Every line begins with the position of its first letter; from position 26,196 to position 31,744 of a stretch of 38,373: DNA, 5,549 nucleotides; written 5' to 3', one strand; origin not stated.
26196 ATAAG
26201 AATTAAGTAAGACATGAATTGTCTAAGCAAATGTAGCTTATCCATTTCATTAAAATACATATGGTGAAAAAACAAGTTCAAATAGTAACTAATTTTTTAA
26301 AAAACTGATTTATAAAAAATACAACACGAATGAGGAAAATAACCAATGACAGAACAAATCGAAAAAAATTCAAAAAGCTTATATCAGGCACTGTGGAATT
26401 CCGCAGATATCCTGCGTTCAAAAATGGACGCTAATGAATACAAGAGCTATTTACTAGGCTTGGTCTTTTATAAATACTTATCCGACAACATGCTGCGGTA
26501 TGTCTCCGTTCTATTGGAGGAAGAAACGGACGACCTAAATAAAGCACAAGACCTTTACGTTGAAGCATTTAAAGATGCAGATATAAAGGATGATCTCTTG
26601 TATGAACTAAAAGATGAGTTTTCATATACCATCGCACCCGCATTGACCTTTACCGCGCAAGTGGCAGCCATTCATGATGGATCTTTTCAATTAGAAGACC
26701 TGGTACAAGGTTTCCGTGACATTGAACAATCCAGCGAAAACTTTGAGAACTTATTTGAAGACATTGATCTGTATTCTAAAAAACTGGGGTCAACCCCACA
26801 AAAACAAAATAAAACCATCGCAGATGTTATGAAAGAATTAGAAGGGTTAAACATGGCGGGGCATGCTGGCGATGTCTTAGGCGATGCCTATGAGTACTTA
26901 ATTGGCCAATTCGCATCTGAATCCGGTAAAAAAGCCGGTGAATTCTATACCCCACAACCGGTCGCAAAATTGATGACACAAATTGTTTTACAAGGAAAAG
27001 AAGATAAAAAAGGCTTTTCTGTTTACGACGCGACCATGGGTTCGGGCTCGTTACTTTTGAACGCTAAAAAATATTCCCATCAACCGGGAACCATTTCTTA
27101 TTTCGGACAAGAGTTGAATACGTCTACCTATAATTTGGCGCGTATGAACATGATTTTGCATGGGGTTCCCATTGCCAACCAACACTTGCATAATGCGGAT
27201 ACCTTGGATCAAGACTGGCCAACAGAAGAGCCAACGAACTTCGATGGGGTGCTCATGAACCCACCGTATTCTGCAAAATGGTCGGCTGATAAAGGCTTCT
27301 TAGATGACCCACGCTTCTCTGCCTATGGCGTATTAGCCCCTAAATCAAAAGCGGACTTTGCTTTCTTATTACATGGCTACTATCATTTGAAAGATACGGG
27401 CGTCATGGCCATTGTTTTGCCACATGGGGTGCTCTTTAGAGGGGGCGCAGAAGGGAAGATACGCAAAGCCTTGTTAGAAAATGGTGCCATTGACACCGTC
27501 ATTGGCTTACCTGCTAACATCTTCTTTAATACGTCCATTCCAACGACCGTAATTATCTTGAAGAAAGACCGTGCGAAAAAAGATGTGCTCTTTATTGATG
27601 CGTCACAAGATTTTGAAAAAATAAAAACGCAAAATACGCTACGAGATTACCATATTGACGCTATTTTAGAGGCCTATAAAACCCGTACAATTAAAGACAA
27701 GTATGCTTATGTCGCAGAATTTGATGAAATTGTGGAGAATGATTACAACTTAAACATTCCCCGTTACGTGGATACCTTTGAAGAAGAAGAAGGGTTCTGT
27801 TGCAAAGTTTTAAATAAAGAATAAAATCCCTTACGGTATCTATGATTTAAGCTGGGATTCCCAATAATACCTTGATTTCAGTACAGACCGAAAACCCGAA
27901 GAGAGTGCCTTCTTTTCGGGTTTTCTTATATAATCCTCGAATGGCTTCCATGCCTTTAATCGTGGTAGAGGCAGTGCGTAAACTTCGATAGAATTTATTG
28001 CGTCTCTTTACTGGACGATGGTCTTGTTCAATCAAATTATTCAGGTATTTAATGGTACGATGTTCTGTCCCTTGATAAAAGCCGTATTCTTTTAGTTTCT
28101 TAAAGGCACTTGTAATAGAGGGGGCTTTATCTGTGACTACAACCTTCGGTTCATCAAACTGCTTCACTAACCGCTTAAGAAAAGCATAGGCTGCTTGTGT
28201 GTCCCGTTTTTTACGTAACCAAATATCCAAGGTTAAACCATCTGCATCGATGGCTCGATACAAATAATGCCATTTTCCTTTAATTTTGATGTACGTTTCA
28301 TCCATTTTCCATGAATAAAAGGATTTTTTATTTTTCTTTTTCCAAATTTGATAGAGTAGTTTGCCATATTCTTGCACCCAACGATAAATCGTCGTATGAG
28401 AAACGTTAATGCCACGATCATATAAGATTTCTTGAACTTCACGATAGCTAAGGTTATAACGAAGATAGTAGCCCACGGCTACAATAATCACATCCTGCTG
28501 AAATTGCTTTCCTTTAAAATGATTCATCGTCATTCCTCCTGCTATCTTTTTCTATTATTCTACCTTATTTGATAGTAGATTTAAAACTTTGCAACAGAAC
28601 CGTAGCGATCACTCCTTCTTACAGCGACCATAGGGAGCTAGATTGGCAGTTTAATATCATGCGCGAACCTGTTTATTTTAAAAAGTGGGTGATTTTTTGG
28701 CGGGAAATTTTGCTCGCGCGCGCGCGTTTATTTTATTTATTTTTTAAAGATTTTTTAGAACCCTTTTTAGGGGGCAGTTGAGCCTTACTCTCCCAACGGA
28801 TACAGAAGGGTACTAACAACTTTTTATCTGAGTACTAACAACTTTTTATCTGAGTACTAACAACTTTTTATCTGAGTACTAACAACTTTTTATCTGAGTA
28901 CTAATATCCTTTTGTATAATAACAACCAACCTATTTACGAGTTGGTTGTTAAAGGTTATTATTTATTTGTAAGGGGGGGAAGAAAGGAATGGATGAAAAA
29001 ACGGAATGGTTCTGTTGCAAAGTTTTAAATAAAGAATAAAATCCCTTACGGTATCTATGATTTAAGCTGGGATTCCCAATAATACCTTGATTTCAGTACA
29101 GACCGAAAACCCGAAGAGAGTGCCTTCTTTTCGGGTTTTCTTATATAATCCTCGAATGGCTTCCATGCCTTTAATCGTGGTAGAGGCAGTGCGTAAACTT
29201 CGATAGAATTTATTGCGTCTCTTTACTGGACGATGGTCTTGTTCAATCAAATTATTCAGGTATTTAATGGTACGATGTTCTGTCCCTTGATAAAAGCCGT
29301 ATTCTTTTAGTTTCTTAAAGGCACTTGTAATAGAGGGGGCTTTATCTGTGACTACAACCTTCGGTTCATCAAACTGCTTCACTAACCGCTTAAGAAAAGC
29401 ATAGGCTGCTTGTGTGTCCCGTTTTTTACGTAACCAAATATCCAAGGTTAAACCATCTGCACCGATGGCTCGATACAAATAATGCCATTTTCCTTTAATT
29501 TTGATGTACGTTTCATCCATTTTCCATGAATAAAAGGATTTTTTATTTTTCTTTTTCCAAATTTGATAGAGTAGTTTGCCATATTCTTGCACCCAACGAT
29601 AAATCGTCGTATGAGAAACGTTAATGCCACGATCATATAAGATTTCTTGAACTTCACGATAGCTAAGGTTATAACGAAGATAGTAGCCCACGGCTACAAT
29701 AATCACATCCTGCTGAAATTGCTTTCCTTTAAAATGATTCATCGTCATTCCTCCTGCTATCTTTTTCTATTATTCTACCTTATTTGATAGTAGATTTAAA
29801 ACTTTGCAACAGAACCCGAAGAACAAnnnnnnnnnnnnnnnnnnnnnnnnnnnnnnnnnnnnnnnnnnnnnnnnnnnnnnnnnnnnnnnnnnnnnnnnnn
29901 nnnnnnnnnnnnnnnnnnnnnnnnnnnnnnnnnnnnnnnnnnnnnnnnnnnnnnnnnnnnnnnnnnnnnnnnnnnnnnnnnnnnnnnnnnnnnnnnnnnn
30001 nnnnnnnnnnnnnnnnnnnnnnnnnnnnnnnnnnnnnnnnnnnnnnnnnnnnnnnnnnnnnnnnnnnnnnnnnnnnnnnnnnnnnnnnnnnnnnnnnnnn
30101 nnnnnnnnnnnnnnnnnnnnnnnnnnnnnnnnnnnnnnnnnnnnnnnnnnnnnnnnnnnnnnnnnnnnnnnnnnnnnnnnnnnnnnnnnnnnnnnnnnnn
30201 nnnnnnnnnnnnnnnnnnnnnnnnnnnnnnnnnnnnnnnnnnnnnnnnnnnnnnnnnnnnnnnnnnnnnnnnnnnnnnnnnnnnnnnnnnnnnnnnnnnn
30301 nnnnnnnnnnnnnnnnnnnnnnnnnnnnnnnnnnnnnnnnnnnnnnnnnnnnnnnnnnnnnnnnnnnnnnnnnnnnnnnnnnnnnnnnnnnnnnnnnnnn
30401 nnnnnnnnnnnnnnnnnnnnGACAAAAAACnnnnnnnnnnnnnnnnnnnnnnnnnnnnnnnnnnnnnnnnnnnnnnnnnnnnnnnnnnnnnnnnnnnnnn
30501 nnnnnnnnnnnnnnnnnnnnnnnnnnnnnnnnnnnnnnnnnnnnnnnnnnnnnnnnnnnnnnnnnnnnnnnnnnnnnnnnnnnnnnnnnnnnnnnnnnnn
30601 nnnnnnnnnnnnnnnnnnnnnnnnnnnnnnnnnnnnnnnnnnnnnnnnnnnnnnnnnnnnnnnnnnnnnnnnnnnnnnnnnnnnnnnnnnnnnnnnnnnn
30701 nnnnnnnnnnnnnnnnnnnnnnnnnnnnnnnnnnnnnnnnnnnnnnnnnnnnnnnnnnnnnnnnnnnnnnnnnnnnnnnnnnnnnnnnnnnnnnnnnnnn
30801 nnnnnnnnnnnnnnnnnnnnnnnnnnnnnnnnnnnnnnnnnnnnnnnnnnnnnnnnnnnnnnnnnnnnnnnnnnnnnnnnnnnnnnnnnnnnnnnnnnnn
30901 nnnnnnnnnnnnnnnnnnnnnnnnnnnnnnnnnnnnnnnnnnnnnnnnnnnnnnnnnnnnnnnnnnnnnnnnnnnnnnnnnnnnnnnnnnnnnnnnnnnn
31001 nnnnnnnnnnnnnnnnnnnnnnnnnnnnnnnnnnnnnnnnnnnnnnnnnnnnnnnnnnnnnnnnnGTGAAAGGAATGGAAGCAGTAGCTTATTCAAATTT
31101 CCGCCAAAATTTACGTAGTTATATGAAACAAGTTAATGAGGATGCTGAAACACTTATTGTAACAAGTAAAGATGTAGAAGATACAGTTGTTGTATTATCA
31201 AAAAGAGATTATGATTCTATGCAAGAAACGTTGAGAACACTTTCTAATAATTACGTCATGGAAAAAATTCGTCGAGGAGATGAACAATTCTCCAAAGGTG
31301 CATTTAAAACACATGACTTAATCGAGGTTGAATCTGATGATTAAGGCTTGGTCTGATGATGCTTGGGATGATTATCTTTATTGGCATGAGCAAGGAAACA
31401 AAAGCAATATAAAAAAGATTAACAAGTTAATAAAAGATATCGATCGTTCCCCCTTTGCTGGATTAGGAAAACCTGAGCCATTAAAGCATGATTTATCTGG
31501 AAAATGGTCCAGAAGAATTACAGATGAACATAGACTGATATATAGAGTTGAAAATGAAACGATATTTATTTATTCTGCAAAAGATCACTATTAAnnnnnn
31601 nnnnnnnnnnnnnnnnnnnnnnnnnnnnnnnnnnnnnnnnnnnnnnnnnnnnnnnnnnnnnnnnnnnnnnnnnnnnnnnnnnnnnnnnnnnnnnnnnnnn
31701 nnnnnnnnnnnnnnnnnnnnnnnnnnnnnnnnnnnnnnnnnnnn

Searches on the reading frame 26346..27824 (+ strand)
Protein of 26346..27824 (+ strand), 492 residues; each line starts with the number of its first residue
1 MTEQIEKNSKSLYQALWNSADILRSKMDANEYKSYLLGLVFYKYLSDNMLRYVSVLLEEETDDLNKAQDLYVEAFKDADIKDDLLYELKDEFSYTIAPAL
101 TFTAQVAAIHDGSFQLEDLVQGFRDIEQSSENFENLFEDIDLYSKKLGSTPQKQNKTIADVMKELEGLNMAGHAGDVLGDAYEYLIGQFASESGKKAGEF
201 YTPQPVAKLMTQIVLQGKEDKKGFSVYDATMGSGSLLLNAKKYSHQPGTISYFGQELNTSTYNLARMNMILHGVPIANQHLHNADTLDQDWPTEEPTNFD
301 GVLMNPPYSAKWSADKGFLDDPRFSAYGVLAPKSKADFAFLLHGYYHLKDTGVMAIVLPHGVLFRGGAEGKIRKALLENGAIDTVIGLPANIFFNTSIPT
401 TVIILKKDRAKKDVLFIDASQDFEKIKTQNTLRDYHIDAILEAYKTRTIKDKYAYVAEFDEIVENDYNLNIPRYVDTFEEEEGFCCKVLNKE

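Call 3: search_protein_families(library=pfam, proteins=[window:26346-27824:+], max_evalue=0.01)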
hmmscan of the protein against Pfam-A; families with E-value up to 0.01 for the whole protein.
window:26346-27824:+ (492 aa): 3 families
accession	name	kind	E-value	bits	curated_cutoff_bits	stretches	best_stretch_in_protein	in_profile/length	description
PF02384.22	N6_Mtase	-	3.7e-109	365.2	20.4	1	175-482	3-310/311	N-6 DNA Methylase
PF12161.14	HsdM_N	-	2.4e-19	70.8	24.5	1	14-164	3-134/135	HsdM N-terminal domain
PF07669.17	Eco57I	-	1.5e-06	28.9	25.3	1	278-393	50-171/171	Eco57I restriction-modification methylase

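Call 4: search_protein_families(library=padloc, proteins=[window:26346-27824:+], max_evalue=0.01)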
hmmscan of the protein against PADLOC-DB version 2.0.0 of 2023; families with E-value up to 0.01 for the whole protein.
window:26346-27824:+ (492 aa): 39 families (the best 25 are shown)
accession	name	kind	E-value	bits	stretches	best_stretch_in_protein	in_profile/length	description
PDLC03022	MTase_I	-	5e-172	572.3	1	8-483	2-482/857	Type I methyltransferase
PDLC03027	MTase_I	-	1e-104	349.7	2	144-482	102-444/810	Type I methyltransferase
PDLC03020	MTase_I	-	5.1e-93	310.4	1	8-395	2-393/410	Type I methyltransferase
PDLC03031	MTase_I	-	1.1e-90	303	1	12-478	8-487/834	Type I methyltransferase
PDLC03032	MTase_I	-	4.6e-80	267.9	2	173-482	135-446/1001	Type I methyltransferase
PDLC04134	mad2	-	6.3e-68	227.8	1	5-445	134-485/492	mads_2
PDLC03038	MTase_I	-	6.6e-60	200.9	1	11-480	8-456/896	Type I methyltransferase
PDLC03039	MTase_I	-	3.9e-57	191.9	2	168-477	139-451/708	Type I methyltransferase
PDLC03029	MTase_I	-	7.6e-53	178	1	6-447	3-451/661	Type I methyltransferase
PDLC03021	MTase_I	-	8.2e-52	174.6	1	8-482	6-459/491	Type I methyltransferase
PDLC03240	MTase_II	-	2.3e-51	173.2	1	14-482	10-473/511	Type II methyltransferase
PDLC03019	MTase_I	-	1.4e-47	160.6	1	12-482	8-465/932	Type I methyltransferase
PDLC03035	MTase_I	-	6.1e-46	155.2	1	8-437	6-418/653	Type I methyltransferase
PDLC03033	MTase_I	-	6.2e-45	152.2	1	7-477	8-494/541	Type I methyltransferase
PDLC03026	MTase_I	-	4.7e-44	149.3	1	152-448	97-401/487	Type I methyltransferase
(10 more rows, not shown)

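Call 5: search_protein_families(library=ncbifam, proteins=[window:26346-27824:+], max_evalue=0.01)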
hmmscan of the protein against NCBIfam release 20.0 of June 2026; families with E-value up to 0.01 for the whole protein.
window:26346-27824:+ (492 aa): 4 families
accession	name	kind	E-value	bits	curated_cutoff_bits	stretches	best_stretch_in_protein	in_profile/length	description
TIGR00497.1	hsdM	equivalog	3.7e-113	379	242.75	1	12-492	5-503/515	type I restriction-modification system subunit M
NF047738.1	antiphage_MADS2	equivalog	2.4e-15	55.9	720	2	297-411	441-570/654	methylation-associated defense system DNA methyltransferase MAD2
TIGR02987.1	met_A_Alw26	exception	9.7e-08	31.2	353.5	1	195-309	1-123/523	Alw26I/Eco31I/Esp3I family type II restriction adenine-specific DNA-methyltransferase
TIGR03534.1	RF_mod_PrmC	equivalog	3e-06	26.9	199.1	1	203-310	69-168/253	peptide chain release factor N(5)-glutamine methyltransferase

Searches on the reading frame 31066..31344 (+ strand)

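Call 44: search_protein_families(library=ncbifam, proteins=[window:31066-31344:+], max_evalue=0.001)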
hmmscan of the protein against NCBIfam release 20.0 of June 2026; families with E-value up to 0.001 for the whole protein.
window:31066-31344:+ (92 aa): 2 families
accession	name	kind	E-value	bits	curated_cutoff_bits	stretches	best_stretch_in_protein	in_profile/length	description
TIGR01552.1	phd_fam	subfamily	2.5e-10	39.6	20.8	1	7-59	2-52/53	type II toxin-antitoxin system prevent-host-death family antitoxin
NF008499.0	PRK11409.1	equivalog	5.7e-09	36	121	1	4-85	1-81/83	YoeB-YefM toxin-antitoxin system antitoxin YefM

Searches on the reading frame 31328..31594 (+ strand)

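Call 44: search_protein_families(library=ncbifam, proteins=[window:31328-31594:+], max_evalue=0.001)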
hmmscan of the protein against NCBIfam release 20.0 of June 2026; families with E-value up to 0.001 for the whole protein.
window:31328-31594:+ (88 aa): 1 family
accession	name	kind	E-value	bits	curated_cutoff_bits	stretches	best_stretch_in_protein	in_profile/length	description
TIGR02116.1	toxin_Txe_YoeB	equivalog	2.3e-36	123.9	51.8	1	8-88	1-80/80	Txe/YoeB family addiction module toxin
